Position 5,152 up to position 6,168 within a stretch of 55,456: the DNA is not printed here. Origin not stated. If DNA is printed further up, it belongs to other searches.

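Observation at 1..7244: Polyol-type catabolic cluster: Zn-dehydrogenase, FGGY kinase, short TIM paralogue, YjbQ and SIS protein behind a CUT1 transporter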

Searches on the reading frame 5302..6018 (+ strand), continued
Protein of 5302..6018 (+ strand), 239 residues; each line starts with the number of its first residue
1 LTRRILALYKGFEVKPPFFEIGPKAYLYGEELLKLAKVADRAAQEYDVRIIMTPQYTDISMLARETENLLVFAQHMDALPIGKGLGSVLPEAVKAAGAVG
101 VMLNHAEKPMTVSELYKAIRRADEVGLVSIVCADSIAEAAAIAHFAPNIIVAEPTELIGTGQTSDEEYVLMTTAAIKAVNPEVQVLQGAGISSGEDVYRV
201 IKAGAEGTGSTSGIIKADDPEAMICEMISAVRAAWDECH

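Call 63: search_protein_families(library=ncbifam, proteins=[L091:7385-8158:+, L091:8242-9006:+, L091:10308-11792:+, L091:290-2056:-, L091:4619-5566:-, L091:13016-14233:+, L091:17553-18545:+], max_evalue=1e-10)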
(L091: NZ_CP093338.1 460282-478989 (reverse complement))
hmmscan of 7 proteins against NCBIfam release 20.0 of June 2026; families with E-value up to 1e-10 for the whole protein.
L091:7385-8158:+ (258 aa): 218 families (the best 25 are shown)
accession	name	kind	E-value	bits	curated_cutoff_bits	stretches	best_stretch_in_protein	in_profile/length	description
NF004522.0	PRK05867.1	equivalog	3.7e-79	266.1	447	1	1-257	1-254/255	SDR family oxidoreductase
NF004774.0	PRK06114.1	equivalog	8.5e-74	248.2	360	1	7-258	12-262/262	SDR family oxidoreductase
NF004198.0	PRK05653.1-3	equivalog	2.3e-64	217.2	296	1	8-253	4-244/248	3-oxoacyl-ACP reductase FabG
NF004791.0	PRK06138.1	equivalog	4.6e-63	212.9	312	1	7-256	1-250/252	SDR family oxidoreductase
NF005309.0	PRK06841.1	subfamily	1.5e-62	211.4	286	1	6-256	10-253/255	GolD/DthD family dehydrogenase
NF004818.0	PRK06172.1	equivalog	1.7e-62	211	336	1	7-256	3-251/253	SDR family oxidoreductase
NF006070.0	PRK08213.1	subfamily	1.6e-61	208.1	279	1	3-256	4-257/259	gluconate 5-dehydrogenase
NF005559.1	PRK07231.1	subfamily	1.9e-60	204.4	215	1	8-256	1-248/249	glucose 1-dehydrogenase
TIGR01830.1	3oxo_ACP_reduc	equivalog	9.7e-59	198.9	297.75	1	14-253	1-236/239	3-oxoacyl-[acyl-carrier-protein] reductase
NF052558.1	MBtsdlDhBudC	equivalog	2.8e-58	197.4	270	1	10-256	2-242/250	meso-2,3-butanediol dehydrogenase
NF005067.0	PRK06484.1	equivalog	1.4e-57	195.4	713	1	7-258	5-254/524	short chain dehydrogenase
NF005681.0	PRK07478.1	subfamily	8.6e-57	192.4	267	1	7-254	2-248/254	SDR family oxidoreductase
NF009466.0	PRK12826.1-2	subfamily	3.8e-56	190.3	222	1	12-255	4-244/248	3-oxoacyl-ACP reductase FabG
NF005469.0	PRK07063.1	equivalog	1.7e-54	185.1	306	1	7-255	3-254/260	SDR family oxidoreductase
NF052562.1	RADHDNL4305835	equivalog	6.5e-54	183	400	1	8-256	4-250/252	NADP-dependent (R)-specific alcohol dehydrogenase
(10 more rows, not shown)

L091:8242-9006:+ (255 aa): 4 families
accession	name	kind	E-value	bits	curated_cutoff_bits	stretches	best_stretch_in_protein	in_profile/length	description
NF041099.2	keto_glucon_epim_IolO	equivalog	3.1e-32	112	300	1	109-247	124-263/269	5-keto-L-gluconate epimerase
NF051856.1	PsicseEpim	equivalog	3.7e-27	95.9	300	1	56-230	73-244/287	D-psicose 3-epimerase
TIGR03234.1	OH-pyruv-isom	equivalog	3.1e-18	66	353.45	1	110-232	116-241/254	hydroxypyruvate isomerase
NF043033.1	OxoTetrIsom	equivalog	2.4e-13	50.4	325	1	109-231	112-237/251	2-oxo-tetronate isomerase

L091:10308-11792:+ (495 aa): 12 families
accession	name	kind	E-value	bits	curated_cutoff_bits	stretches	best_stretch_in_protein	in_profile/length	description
TIGR01312.1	XylB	equivalog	3.4e-85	286.4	380.25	1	5-481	2-480/481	xylulokinase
NF011601.0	PRK15027.1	equivalog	2.8e-47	161.2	912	1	4-487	3-482/484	xylulokinase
TIGR01314.1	gntK_FGGY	equivalog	2.8e-46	158.1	648.55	1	3-464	2-472/505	gluconokinase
NF008187.0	PRK10939.1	equivalog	1.2e-41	142.9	528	2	3-312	6-317/521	autoinducer-2 kinase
TIGR01311.1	glycerol_kin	equivalog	7.2e-39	133.4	590.35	1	3-475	3-484/496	glycerol kinase GlpK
TIGR02628.1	fuculo_kin_coli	equivalog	2.9e-33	115.5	470.9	2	4-262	4-260/465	L-fuculokinase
TIGR01315.1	5C_CHO_kinase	subfamily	2e-30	106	408.7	1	333-478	381-531/541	FGGY family pentulose kinase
NF000756.0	PRK00047.1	subfamily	3.6e-30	104.7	498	1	3-475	7-485/502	glycerol kinase GlpK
NF003154.0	PRK04123.1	equivalog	3.3e-27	95.4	428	1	332-483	382-536/554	ribulokinase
TIGR02627.1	rhamnulo_kin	equivalog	1.3e-21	76.7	527.95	1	34-280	36-271/454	rhamnulokinase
TIGR01234.1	L-ribulokinase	equivalog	3.9e-21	75.4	583.25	1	99-482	122-524/536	ribulokinase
NF007925.0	PRK10640.1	equivalog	9.2e-17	60.6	639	1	4-279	7-276/489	rhamnulokinase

L091:290-2056:- (588 aa): 5 families
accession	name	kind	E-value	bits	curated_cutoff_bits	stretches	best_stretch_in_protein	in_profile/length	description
NF011049.0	PRK14479.1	subfamily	7.1e-195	648.8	492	1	8-584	2-567/568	dihydroxyacetone kinase family protein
TIGR02361.1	dak_ATP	equivalog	1.5e-119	400.3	574.95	1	8-579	1-582/583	glycerone kinase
TIGR02363.1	dhaK1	equivalog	1.3e-118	395.8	406.25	1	8-336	2-329/329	dihydroxyacetone kinase subunit DhaK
TIGR02362.1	dhaK1b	equivalog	7.6e-69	232.3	413.25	1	9-321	1-310/326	DhaKLM operon coactivator DhaQ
TIGR02365.1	dha_L_ycgS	equivalog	1.7e-52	178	138.3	1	383-580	2-195/196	dihydroxyacetone kinase subunit DhaL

L091:4619-5566:- (315 aa): 4 families
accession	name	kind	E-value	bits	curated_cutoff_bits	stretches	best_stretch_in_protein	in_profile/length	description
TIGR02637.1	RhaS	equivalog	3.2e-29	102.1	342.25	1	38-288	4-252/302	rhamnose ABC transporter substrate-binding protein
NF052284.1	rhzpin_SBP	equivalog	1.4e-21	76.9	420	1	37-312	6-276/289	rhizopine catabolism ABC transporter substrate-binding protein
NF007254.0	PRK09701.1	equivalog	1.7e-19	70.1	335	1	21-290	20-285/311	D-allose transporter substrate-binding protein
NF011937.0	PRK15408.1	equivalog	8.1e-13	48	384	1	7-284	12-275/340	autoinducer 2 ABC transporter substrate-binding protein LsrB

L091:13016-14233:+ (406 aa): 2 families
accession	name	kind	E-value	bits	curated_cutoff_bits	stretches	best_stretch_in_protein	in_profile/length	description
NF007962.0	PRK10682.1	equivalog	5.3e-14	52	636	1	33-179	7-148/370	spermidine/putrescine ABC transporter substrate-binding protein PotF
NF007048.0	PRK09501.1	equivalog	6.1e-13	48.4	582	0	39-203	10-170/348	spermidine/putrescine ABC transporter substrate-binding protein PotD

L091:17553-18545:+ (331 aa): 2 families
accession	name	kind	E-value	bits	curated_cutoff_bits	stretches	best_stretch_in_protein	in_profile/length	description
NF053881.1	TransRegDeoRBac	equivalog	2.9e-47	161.4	420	1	8-310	7-310/311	DNA-binding transcriptional repressor DeoR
NF011947.0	PRK15418.1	equivalog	7.4e-30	104.2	486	1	7-311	16-316/319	transcriptional regulator LsrR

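Call 78: find_encoding_contigs(protein=P0003, flank=10000, max_places=1)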
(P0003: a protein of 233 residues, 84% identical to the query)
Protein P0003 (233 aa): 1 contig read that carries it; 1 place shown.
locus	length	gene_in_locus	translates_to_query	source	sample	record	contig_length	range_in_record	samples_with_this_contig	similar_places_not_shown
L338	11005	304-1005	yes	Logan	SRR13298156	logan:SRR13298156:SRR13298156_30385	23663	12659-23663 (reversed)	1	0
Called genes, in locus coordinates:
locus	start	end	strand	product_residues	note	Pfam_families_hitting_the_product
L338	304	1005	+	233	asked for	PF00121:TIM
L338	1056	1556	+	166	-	PF01894:YjbQ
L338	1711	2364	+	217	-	PF00834:Ribul_P_3_epim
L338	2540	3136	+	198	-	PF01380:SIS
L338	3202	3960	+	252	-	PF01022:HTH_5, PF08220:HTH_DeoR, PF08279:HTH_11, PF12840:HTH_20 (faint), PF12802:MarR_2 (weak), PF00455:DeoRC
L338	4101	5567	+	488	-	PF00370:FGGY_N, PF01869:BcrAD_BadFG (faint), PF02782:FGGY_C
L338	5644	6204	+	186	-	PF13580:SIS_2 (faint), PF01380:SIS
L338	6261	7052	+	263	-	PF02633:Creatininase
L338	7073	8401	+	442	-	PF02952:Fucose_iso_C (faint)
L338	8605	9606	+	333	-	PF00005:ABC_tran, PF08352:oligo_HPY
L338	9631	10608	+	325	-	PF02463:SMC_N (faint), PF00005:ABC_tran, PF13304:AAA_21 (faint), PF08352:oligo_HPY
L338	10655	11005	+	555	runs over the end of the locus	PF00890:FAD_binding_2, PF03486:HI0933_like (faint), PF07992:Pyr_redox_2 (faint), PF12831:FAD_oxidored (weak), PF00890:FAD_binding_2, PF02910:Succ_DH_flav_C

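Call 79: find_encoding_contigs(protein=P0013, flank=10000, max_places=1)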
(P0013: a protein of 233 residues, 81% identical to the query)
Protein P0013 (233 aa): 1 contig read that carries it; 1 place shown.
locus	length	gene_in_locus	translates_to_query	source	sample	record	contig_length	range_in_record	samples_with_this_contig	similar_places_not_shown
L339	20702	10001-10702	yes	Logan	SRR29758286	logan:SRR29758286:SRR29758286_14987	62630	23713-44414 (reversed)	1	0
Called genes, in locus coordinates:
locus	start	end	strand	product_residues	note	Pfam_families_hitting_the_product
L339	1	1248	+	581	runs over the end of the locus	PF02743:dCache_1, PF00672:HAMP, PF06580:His_kinase, PF02518:HATPase_c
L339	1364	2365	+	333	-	PF01408:GFO_IDH_MocA, PF02894:GFO_IDH_MocA_C (weak), PF22725:GFO_IDH_MocA_C3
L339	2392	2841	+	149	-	PF04074:DUF386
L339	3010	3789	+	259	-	PF00392:GntR (weak), PF08220:HTH_DeoR, PF08279:HTH_11 (weak), PF00455:DeoRC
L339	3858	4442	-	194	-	PF12838:Fer4_7, PF13237:Fer4_10 (weak), PF13247:Fer4_11, PF13187:Fer4_9 (weak), PF12797:Fer4_2, PF00037:Fer4, PF12837:Fer4_6, PF13237:Fer4_10 (weak), +6 more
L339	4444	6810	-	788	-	PF00384:Molybdopterin, PF01568:Molydop_binding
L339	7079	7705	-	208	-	PF00702:Hydrolase, PF13419:HAD_2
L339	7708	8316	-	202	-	PF01380:SIS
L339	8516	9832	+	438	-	PF01208:URO-D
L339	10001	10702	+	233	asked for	PF00121:TIM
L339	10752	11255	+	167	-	PF01894:YjbQ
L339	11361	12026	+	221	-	PF00834:Ribul_P_3_epim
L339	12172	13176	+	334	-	PF02653:BPD_transp_2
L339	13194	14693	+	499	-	PF02463:SMC_N (faint), PF00005:ABC_tran, PF09818:ABC_ATPase (faint), PF13304:AAA_21 (faint), PF00005:ABC_tran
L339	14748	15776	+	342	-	PF00532:Peripla_BP_1, PF13407:Peripla_BP_4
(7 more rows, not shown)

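Call 90: search_protein_families(library=ncbifam, proteins=[L021:5375-6352:+, L026:1274-2599:+, L033:15476-16975:+, L017:3937-5112:+, L070:2458-3948:+, L067:3955-5115:+, L338:1711-2361:+], max_evalue=0.00001)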
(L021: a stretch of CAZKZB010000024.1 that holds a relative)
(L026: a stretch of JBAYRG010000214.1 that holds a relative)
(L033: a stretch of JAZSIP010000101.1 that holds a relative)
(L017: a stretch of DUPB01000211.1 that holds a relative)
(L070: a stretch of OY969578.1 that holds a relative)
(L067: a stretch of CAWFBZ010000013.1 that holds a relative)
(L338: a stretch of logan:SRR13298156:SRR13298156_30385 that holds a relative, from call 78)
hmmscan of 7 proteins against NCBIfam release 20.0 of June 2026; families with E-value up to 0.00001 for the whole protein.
L021:5375-6352:+ (326 aa): 4 families
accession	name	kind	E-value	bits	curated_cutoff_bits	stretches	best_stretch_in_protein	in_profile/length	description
TIGR00502.1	nagB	equivalog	6.5e-12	45.3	236.9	1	86-316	34-244/259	glucosamine-6-phosphate deaminase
NF001684.0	PRK00443.1-4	subfamily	1e-10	41.6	326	1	93-316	39-239/260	glucosamine-6-phosphate deaminase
NF009022.0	PRK12358.1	equivalog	4.1e-10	39.6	247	1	94-314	40-232/239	glucosamine-6-phosphate deaminase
NF002557.0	PRK02122.1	subfamily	2e-07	29.5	384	1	72-312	47-269/653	glucosamine-6-phosphate deaminase-like protein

L026:1274-2599:+ (442 aa): 0 families

L033:15476-16975:+ (500 aa): 0 families

L017:3937-5112:+ (392 aa): 42 families (the best 25 are shown)
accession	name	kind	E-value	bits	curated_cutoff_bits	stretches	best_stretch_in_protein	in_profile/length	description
TIGR00221.1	nagA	equivalog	9.9e-65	218.9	225.65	1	14-386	9-379/380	N-acetylglucosamine-6-phosphate deacetylase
NF008371.0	PRK11170.1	equivalog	1.5e-40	139.3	483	1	11-388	2-378/382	N-acetylglucosamine-6-phosphate deacetylase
NF011987.0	PRK15446.2-3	subfamily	2.2e-15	56.4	253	1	337-387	328-381/395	alpha-D-ribose 1-methylphosphonate 5-triphosphate diphosphatase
NF058539.1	ergo_uti2_ErtD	equivalog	2.7e-15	56.2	650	1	12-66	5-62/449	hydantoin-5-propionate amidohydrolase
NF011990.0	PRK15446.2-6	subfamily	6e-15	54.8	233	1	334-390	324-383/390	alpha-D-ribose 1-methylphosphonate 5-triphosphate diphosphatase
TIGR03178.1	allantoinase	equivalog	1e-14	54.2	357.85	1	314-378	326-388/441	allantoinase AllB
TIGR02318.1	phosphono_phnM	equivalog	1.9e-14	53.4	390.55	2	15-63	5-54/376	phosphonate metabolism protein PhnM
NF058538.1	ergo_util_ErtD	equivalog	4e-14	52.3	600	1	323-379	337-393/446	hydantoin-5-propionate amidohydrolase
NF004839.0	PRK06189.1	equivalog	6.2e-13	48.2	631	1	314-378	331-394/451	allantoinase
TIGR01178.1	ade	equivalog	1.3e-12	47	472.5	1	322-387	263-328/552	adenine deaminase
NF011984.0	PRK15446.1-5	equivalog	2.5e-12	46.3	260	0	15-64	9-59/379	alpha-D-ribose 1-methylphosphonate 5-triphosphate diphosphatase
TIGR01975.1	isoAsp_dipep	equivalog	2.9e-12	46.5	331.25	1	323-387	311-374/389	beta-aspartyl-peptidase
NF009941.0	PRK13404.1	subfamily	4.1e-12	45.5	647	1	315-378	344-407/478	dihydropyrimidinase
TIGR02033.1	D-hydantoinase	equivalog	4.8e-12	45.5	393.25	0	330-376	352-398/454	dihydropyrimidinase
NF002668.0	PRK02382.1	equivalog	4.4e-11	42.1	452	1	327-376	325-373/436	dihydroorotase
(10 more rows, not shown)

L070:2458-3948:+ (497 aa): 0 families

L067:3955-5115:+ (387 aa): 6 families
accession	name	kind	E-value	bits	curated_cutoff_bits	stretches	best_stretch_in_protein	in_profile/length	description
NF011620.1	PRK15046.1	equivalog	2e-22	79.4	310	1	77-346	26-297/334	2-aminoethylphosphonate ABC transporter substrate-binding protein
TIGR03227.1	PhnS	equivalog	1.6e-18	66.7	395.3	1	69-345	29-306/360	2-aminoethylphosphonate ABC transporter substrate-binding protein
TIGR03261.1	phnS2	equivalog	1.7e-13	50.4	392.75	1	112-348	58-296/334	putative 2-aminoethylphosphonate ABC transporter substrate-binding protein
NF008022.0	PRK10752.1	subfamily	7.2e-07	28.9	288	1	170-343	109-286/329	sulfate ABC transporter substrate-binding protein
TIGR01254.1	sfuA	subfamily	7.7e-07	28.7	93.4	1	116-329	47-257/306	thiamine ABC transporter substrate-binding protein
TIGR00971.1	3a0106s03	subfamily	1.1e-06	28.1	155.5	1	170-345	98-277/315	sulfate ABC transporter substrate-binding protein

L338:1711-2361:+ (217 aa): 8 families
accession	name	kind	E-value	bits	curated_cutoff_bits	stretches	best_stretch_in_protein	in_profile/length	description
TIGR01163.1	rpe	equivalog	1.5e-76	256.4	212.6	1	3-211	1-210/211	ribulose-phosphate 3-epimerase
NF004076.0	PRK05581.1-4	subfamily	1.3e-74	250.2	165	1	2-214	5-218/221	ribulose-phosphate 3-epimerase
NF007266.0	PRK09722.1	equivalog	3.6e-52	177.1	271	1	2-203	3-206/230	D-allulose 6-phosphate 3-epimerase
NF005986.0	PRK08091.1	equivalog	2.6e-31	109.3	264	1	4-212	15-224/229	ribulose-phosphate 3-epimerase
NF005944.0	PRK08005.1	equivalog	4.2e-30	104.5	376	1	4-211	3-207/210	ribulose-phosphate 3 epimerase family protein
NF010658.0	PRK14057.1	equivalog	2.3e-21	76.5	530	1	10-212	28-238/254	epimerase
TIGR03128.2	RuMP_HxlA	equivalog_domain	7.5e-10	38.8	200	1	48-214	39-204/205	3-hexulose-6-phosphate synthase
NF041755.1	RuMP_HxlAB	equivalog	3.3e-07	29.6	500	1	49-213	45-208/391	bifunctional 3-hexulose-6-phosphate synthase/6-phospho-3-hexuloisomerase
